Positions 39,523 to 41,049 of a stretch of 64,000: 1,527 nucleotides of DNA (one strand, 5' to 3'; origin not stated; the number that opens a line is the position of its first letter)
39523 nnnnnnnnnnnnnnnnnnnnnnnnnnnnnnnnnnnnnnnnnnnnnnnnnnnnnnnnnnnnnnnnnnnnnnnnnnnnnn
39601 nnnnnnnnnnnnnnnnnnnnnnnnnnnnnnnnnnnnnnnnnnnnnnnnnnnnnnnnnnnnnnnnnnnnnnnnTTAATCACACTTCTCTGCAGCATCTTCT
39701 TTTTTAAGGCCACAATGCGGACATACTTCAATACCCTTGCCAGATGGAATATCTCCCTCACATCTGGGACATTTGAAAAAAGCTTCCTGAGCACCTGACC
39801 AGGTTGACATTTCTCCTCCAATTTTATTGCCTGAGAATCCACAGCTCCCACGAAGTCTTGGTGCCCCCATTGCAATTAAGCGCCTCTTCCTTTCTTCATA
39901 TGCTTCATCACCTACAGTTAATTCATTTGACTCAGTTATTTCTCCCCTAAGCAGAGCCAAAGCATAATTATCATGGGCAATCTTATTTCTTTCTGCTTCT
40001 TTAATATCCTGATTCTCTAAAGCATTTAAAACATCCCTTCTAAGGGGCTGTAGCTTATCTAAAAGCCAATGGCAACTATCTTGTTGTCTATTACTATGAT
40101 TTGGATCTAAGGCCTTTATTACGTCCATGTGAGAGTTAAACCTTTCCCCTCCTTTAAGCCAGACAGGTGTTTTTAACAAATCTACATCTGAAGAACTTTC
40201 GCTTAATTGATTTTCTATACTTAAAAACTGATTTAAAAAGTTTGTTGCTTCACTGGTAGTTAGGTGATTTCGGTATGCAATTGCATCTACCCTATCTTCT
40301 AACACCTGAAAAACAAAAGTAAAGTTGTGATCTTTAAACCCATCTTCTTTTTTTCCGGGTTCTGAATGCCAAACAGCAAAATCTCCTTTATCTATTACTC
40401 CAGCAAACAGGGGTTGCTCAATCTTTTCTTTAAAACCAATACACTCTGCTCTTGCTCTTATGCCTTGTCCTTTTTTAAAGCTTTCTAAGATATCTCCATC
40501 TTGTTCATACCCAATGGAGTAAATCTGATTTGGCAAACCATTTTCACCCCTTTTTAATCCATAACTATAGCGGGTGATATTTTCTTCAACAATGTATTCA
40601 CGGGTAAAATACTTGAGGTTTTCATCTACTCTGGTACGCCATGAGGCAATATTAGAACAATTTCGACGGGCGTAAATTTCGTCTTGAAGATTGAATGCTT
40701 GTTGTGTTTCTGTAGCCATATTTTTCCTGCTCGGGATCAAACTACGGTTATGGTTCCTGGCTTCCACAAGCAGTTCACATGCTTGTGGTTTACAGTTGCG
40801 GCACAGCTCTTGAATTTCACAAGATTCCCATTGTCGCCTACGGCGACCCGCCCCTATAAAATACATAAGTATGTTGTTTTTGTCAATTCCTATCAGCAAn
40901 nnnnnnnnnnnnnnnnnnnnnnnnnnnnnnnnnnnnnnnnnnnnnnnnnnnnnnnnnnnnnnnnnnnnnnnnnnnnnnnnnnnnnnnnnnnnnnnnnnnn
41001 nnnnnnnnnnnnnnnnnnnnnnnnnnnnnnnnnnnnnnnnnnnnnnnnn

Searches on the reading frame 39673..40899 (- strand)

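Call 14: search_protein_families(library=pfam, proteins=[window:39673-40899:-], max_evalue=0.1)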
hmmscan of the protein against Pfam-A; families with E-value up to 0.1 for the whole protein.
window:39673-40899:- (408 aa): 1 family
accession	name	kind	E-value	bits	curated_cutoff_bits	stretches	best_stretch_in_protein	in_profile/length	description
PF14446.12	Prok-RING_1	-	0.039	14.4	29.1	0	376-397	6-27/54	Prokaryotic RING finger family 1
